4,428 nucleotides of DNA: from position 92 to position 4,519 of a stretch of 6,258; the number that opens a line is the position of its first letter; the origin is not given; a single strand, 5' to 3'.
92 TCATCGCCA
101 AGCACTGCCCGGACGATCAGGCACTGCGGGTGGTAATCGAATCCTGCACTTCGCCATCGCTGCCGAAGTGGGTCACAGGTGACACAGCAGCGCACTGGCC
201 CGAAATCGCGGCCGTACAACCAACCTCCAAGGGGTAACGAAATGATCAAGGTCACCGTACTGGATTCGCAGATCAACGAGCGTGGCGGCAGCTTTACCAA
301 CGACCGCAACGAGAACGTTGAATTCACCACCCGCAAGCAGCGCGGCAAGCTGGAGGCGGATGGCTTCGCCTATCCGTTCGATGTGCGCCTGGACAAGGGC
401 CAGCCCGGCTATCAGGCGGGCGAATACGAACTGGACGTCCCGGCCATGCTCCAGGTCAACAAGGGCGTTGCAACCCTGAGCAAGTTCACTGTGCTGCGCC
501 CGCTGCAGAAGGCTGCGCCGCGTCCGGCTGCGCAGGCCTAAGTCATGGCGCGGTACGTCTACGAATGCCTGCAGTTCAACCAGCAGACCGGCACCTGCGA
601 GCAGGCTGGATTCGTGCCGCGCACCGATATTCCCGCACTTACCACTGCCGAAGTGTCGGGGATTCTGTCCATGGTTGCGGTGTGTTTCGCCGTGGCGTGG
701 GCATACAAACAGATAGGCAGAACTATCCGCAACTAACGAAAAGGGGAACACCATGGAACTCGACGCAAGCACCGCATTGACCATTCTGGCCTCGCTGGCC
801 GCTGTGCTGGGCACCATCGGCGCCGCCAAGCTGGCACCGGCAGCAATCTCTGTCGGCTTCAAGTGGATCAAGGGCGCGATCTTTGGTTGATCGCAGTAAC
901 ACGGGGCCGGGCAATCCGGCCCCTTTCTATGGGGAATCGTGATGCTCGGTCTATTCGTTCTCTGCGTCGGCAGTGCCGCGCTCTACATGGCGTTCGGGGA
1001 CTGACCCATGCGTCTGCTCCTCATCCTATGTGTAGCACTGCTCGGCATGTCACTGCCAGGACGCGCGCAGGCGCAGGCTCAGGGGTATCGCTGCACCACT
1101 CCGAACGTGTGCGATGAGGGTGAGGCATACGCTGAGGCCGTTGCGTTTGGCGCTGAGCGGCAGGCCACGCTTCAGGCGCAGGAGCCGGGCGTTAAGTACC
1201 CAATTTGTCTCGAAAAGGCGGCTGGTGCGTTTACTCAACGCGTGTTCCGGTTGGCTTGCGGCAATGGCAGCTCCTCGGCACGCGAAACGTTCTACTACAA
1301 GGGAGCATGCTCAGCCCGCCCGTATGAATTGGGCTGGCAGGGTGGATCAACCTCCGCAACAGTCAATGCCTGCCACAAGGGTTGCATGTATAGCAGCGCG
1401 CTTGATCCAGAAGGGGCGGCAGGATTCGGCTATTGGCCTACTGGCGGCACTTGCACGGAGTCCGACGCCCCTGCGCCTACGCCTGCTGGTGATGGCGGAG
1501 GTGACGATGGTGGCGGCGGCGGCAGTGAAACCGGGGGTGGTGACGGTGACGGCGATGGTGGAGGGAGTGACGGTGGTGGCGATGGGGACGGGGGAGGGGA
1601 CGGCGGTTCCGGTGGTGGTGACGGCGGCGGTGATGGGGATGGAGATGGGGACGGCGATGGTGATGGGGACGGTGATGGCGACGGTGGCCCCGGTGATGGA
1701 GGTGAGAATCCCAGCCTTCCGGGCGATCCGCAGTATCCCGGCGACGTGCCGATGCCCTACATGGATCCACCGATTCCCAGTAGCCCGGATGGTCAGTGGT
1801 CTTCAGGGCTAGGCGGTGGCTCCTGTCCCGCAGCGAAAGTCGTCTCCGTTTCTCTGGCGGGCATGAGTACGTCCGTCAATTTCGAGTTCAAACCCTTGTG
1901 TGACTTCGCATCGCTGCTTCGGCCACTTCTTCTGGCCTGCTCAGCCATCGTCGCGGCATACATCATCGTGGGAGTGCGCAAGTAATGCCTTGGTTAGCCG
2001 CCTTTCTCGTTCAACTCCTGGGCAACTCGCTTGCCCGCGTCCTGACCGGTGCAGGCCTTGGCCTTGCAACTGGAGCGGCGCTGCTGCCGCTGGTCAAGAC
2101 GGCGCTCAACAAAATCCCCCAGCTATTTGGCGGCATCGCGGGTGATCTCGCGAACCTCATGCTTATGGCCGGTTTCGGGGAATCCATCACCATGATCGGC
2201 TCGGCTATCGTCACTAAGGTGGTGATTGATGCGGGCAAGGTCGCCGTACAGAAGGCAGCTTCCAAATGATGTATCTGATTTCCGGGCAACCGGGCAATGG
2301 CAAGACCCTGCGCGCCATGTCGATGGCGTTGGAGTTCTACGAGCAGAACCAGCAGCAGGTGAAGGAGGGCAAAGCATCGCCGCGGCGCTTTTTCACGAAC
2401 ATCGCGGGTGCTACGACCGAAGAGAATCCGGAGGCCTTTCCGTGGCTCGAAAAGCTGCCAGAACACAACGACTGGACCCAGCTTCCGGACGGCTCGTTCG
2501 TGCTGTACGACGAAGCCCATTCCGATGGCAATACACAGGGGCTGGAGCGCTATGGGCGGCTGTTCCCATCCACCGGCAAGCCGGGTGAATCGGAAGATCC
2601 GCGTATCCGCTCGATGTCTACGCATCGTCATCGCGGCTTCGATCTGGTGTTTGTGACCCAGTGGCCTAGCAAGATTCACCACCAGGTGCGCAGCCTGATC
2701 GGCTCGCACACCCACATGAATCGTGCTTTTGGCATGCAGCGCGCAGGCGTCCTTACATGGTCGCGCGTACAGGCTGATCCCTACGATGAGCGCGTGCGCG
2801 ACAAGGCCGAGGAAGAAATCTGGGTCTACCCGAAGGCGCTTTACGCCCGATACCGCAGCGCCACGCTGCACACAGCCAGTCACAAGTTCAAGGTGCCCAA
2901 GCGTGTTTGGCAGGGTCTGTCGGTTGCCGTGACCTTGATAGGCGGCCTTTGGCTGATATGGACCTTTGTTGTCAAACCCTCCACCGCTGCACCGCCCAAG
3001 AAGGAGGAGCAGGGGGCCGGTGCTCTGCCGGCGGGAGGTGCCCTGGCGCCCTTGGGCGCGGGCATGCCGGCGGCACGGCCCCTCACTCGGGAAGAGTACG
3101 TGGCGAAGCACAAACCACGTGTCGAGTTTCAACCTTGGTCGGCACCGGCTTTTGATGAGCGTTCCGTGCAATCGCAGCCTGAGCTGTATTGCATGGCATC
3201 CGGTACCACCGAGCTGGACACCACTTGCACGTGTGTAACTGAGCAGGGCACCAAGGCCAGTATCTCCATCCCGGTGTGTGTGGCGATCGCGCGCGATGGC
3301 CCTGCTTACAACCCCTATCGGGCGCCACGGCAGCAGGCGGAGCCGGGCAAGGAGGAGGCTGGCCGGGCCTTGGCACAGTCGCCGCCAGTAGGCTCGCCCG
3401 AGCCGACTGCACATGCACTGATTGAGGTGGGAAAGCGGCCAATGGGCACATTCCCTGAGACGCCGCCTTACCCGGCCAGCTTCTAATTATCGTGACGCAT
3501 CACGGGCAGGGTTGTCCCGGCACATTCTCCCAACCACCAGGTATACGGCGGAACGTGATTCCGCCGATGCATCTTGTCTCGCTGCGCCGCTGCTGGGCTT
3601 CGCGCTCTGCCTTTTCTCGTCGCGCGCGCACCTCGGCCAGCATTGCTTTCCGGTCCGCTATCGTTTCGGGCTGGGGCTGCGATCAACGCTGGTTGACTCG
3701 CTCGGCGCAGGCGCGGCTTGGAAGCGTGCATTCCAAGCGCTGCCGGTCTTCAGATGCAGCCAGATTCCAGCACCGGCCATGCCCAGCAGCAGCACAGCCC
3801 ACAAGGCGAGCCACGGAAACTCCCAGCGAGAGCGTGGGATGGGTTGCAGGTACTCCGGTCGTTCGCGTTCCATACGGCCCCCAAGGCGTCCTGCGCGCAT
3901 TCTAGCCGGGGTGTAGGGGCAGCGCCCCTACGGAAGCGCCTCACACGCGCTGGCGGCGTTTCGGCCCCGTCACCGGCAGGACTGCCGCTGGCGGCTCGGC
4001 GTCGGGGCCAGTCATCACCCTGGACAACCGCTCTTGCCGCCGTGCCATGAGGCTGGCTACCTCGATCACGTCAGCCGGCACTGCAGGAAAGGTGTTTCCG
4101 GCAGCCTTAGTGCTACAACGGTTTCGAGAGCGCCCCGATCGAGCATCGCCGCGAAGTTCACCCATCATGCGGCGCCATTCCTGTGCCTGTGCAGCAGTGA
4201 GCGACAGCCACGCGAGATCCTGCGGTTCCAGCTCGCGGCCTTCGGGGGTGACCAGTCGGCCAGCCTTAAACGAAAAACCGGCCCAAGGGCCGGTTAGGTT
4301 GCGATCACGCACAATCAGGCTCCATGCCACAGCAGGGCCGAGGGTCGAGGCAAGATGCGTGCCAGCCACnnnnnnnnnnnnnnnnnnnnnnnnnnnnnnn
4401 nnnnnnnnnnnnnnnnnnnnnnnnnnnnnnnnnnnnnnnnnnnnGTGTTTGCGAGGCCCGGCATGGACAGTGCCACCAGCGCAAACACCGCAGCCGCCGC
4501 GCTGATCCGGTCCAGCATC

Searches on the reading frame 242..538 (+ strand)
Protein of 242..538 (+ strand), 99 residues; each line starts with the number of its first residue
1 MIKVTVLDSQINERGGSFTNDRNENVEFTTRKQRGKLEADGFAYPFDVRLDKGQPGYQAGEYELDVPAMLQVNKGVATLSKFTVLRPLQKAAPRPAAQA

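Call 65: search_protein_families(library=pfam, proteins=[window:242-538:+], max_evalue=0.01)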
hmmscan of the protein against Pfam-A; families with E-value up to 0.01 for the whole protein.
window:242-538:+ (99 aa): 1 family
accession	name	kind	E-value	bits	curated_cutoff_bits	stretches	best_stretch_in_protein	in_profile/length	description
PF02303.23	Phage_DNA_bind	-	5.7e-05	23.8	25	1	6-74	7-71/82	Helix-destabilising protein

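Call 73: find_encoding_contigs(protein=window:242-538:+, flank=10000, max_places=10)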
Protein window:242-538:+ (99 aa): 24 contigs read that carry it; 10 places shown.
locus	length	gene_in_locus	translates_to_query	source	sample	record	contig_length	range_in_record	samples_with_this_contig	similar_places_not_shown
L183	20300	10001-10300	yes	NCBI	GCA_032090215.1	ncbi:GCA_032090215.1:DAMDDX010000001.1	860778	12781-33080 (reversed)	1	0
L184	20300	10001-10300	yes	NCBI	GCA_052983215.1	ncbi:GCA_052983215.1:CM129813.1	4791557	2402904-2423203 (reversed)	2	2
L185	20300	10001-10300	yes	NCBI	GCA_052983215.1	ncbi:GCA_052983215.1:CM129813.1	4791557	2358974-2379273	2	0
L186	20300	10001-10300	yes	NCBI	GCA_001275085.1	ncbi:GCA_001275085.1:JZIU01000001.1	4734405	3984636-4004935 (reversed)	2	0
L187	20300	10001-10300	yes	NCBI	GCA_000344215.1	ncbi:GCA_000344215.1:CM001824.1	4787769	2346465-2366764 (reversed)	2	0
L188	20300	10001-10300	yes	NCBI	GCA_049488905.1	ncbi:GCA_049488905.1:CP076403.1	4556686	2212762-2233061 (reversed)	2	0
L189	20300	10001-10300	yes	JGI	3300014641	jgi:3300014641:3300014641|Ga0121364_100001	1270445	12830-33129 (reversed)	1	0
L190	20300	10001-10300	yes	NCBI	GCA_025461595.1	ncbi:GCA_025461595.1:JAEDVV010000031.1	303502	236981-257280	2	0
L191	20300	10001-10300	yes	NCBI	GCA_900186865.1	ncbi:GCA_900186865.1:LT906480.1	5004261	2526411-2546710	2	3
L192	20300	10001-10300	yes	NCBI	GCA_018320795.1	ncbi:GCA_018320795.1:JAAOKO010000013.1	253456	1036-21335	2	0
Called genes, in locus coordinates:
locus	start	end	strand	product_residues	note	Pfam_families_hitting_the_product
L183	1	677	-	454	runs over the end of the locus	PF00293:NUDIX, PF01569:PAP2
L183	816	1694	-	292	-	PF01610:DDE_Tnp_ISL3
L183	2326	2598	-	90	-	-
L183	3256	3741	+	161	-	-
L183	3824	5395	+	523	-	PF13519:VWA_2, PF25106:VWA_4, PF04151:PPC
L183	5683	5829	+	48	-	PF11740:KfrA_N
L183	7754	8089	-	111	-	-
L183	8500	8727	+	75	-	-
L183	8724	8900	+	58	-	-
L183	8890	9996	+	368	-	PF02486:Rep_trans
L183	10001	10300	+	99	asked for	-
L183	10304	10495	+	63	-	-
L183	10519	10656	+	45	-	-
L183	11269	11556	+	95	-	-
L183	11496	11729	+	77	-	PF05616:Neisseria_TspB (weak)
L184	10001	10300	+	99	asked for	-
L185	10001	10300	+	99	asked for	-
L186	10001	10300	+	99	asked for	-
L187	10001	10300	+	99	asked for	-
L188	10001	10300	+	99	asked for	-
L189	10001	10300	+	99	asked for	-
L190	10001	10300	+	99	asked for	-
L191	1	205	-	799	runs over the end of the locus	PF00072:Response_reg, PF00989:PAS (faint), PF08448:PAS_4, PF13426:PAS_9 (weak), PF08448:PAS_4, PF00512:HisKA (weak), PF02518:HATPase_c, PF00072:Response_reg, +1 more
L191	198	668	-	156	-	PF00072:Response_reg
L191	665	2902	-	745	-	PF08446:PAS_2, PF01590:GAF, PF00360:PHY, PF00512:HisKA, PF02518:HATPase_c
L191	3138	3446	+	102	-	-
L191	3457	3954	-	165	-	PF03073:TspO_MBR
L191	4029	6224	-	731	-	-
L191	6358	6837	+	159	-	PF00583:Acetyltransf_1, PF13673:Acetyltransf_10 (weak), PF13508:Acetyltransf_7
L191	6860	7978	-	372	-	PF14361:RsbRD_N (weak), PF00512:HisKA, PF02518:HATPase_c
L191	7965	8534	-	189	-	PF12472:DUF3693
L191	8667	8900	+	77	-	-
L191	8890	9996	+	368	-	PF02486:Rep_trans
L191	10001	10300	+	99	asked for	-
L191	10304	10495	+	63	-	-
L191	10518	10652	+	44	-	-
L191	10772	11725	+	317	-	-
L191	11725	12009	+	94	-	PF10734:DUF2523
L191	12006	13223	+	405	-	PF05707:Zot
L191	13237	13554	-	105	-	-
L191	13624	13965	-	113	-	PF12375:DUF3653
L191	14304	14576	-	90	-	-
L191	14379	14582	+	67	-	-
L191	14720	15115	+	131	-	-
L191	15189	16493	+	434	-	PF02321:OEP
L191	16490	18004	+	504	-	PF19335:HMBD, PF00364:Biotin_lipoyl (faint), PF25919:BSH_CusB, PF25954:Beta-barrel_RND_2, PF25975:CzcB_C, PF19335:HMBD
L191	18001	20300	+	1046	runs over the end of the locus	PF00873:ACR_tran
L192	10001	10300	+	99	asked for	-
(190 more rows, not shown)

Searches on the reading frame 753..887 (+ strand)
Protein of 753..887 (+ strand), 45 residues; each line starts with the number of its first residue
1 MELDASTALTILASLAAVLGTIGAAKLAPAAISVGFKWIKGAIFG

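Call 65: search_protein_families(library=pfam, proteins=[window:753-887:+], max_evalue=0.01)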
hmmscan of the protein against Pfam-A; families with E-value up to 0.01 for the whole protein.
window:753-887:+ (45 aa): 1 family
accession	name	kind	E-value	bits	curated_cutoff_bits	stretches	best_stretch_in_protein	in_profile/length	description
PF05356.16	Phage_Coat_B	-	3.5e-05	24.2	23.5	1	4-43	17-56/56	Inovirus Coat protein B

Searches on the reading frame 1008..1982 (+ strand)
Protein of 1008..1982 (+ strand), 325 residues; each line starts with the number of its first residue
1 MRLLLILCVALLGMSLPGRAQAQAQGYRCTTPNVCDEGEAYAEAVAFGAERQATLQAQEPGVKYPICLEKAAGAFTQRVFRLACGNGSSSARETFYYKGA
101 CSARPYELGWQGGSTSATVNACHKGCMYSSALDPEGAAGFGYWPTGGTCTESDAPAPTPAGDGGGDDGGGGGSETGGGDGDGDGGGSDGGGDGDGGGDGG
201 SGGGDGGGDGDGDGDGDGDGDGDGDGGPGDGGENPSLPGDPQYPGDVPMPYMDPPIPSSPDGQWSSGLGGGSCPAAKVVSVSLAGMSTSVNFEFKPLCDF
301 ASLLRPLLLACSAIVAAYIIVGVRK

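Call 65: search_protein_families(library=pfam, proteins=[window:1008-1982:+], max_evalue=0.01)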
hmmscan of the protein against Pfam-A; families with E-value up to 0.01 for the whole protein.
window:1008-1982:+ (325 aa): 1 family
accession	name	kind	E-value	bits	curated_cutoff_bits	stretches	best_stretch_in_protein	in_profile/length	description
PF05616.18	Neisseria_TspB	-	0.0029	16.6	20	1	271-322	461-512/517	Neisseria meningitidis TspB protein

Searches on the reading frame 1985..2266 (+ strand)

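Call 65: search_protein_families(library=pfam, proteins=[window:1985-2266:+], max_evalue=0.01)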
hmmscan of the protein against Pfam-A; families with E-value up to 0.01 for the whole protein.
window:1985-2266:+ (94 aa): 1 family
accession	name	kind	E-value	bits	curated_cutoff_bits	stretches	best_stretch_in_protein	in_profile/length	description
PF10734.14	DUF2523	-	5.9e-14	52.8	22.1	1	4-81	1-78/80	Protein of unknown function (DUF2523)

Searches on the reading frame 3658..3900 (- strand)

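Call 16: search_protein_families(library=pfam, proteins=[window:3658-3900:-], max_evalue=0.1)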
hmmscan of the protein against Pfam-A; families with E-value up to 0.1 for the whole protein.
window:3658-3900:- (80 aa): 1 family
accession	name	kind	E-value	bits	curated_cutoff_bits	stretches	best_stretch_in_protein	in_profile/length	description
PF09534.15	Trp_oprn_chp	-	0.0059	16.9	29.6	1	27-71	117-161/180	Tryptophan-associated transmembrane protein (Trp_oprn_chp)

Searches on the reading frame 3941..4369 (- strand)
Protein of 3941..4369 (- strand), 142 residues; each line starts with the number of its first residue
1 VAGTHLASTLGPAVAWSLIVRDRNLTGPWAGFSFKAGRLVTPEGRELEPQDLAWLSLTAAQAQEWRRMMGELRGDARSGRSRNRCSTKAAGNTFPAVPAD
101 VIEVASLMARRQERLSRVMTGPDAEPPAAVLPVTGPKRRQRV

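Call 16: search_protein_families(library=pfam, proteins=[window:3941-4369:-], max_evalue=0.1)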
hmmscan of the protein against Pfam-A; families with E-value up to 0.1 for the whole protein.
window:3941-4369:- (142 aa): 3 families
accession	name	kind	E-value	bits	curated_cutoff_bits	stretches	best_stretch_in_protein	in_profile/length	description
PF12375.13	DUF3653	-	4.4e-09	36.8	22.4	1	29-76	9-56/66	Phage protein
PF07813.17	LTXXQ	-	0.0078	17.4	24.3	1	55-119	13-78/100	LTXXQ motif family protein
PF13801.11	Metal_resist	-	0.017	15.7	29.2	1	48-118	33-103/125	Heavy-metal resistance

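Call 51: search_solved_structures(query=window:3944-4312:-, max_evalue=1, show_alignments=2)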
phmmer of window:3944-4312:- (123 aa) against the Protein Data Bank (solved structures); distinct sequences matched with E-value up to 1: 0.

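Call 57: search_dna_similar(query=window:3944-4312:-, collection=phages, mode=protein, max_rows=60, max_evalue=0.01, rows=spread)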
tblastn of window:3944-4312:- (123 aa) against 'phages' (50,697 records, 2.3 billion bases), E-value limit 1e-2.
Records with a match: 30; places in all: 30; records where one place covers at least 80% of the query: 23.
Best place of each record, by identity: 60-80% 6; <60% 24.
By first word of the organism name: Xanthomonas 19; Stenotrophomonas 10; Vibrio 1.
By host as written in the record: - 6; Stenotrophomonas maltophilia 3; Xanthomonas campestris pv. campestris 3; Stenotrophomonas maltophilia str. Khak84 2; Stenotrophomonas maltophilia Khak84 2; Xanthomonas citri subsp. citri Aw12879 2; Xanthomonas axonopodis pv. citri 2; Xanthomonas oryzae pv. oryzicola 2; and 6 more.
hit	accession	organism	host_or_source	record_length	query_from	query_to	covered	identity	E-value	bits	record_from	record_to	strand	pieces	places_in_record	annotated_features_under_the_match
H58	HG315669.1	Stenotrophomonas phage SMA6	Stenotrophomonas maltophilia str. Khak84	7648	1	123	100%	64.5%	5e-38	140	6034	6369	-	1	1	hypothetical protein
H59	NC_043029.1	Stenotrophomonas phage SMA6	Stenotrophomonas maltophilia str. Khak84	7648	1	123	100%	64.5%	5e-38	140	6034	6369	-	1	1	hypothetical protein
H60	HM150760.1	Stenotrophomonas phage phiSHP2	Stenotrophomonas maltophilia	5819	1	123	100%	63.7%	1e-37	139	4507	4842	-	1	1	hypothetical protein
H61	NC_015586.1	Stenotrophomonas phage phiSHP2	Stenotrophomonas maltophilia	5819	1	123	100%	63.7%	1e-37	139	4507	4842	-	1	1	hypothetical protein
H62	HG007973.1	Stenotrophomonas phage SMA7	Stenotrophomonas maltophilia Khak84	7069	1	123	100%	60.2%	1e-35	134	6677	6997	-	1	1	hypothetical protein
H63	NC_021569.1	Stenotrophomonas phage SMA7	Stenotrophomonas maltophilia Khak84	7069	1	123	100%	60.2%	1e-35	134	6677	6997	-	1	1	hypothetical protein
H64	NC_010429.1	Stenotrophomonas phage PSH1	-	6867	5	123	97%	56.3%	7e-32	123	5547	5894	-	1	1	hypothetical protein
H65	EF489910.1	Stenotrophomonas phage PSH1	-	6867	5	123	97%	56.3%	7e-32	123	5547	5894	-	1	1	hypothetical protein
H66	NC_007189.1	Stenotrophomonas phage SMA9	Stenotrophomonas maltophilia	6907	5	123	97%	54.5%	2e-32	124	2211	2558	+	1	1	hypothetical protein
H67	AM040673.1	Stenotrophomonas phage SMA9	Stenotrophomonas maltophilia c5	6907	5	123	97%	54.5%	2e-32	124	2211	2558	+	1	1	hypothetical protein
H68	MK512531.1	Xanthomonas phage Cf2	Xanthomonas citri subsp. citri Aw12879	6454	1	123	100%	42.1%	7e-16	77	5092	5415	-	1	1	hypothetical protein | helix-turn-helix XRE-family DNA binding protein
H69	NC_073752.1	Xanthomonas phage Cf2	Xanthomonas citri subsp. citri Aw12879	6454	1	123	100%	42.1%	7e-16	77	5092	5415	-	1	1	hypothetical protein | helix-turn-helix XRE-family DNA binding protein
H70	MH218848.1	Xanthomonas phage phiLf2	-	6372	1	106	86%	46.8%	3e-19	87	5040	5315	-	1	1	hypothetical protein (x2)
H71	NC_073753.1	Xanthomonas phage phiLf2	-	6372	1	106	86%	46.8%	3e-19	87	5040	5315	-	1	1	hypothetical protein (x2)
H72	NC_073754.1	Xanthomonas phage phiLF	Xanthomonas campestris pv. campestris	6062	1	106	86%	46.8%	3e-19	87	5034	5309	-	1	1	hypothetical protein | helix-turn-helix XRE-family DNA binding protein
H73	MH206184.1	Xanthomonas phage phiLf UK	Xanthomonas campestris pv. campestris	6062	1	106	86%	46.8%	3e-19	87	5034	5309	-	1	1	hypothetical protein | helix-turn-helix XRE-family DNA binding protein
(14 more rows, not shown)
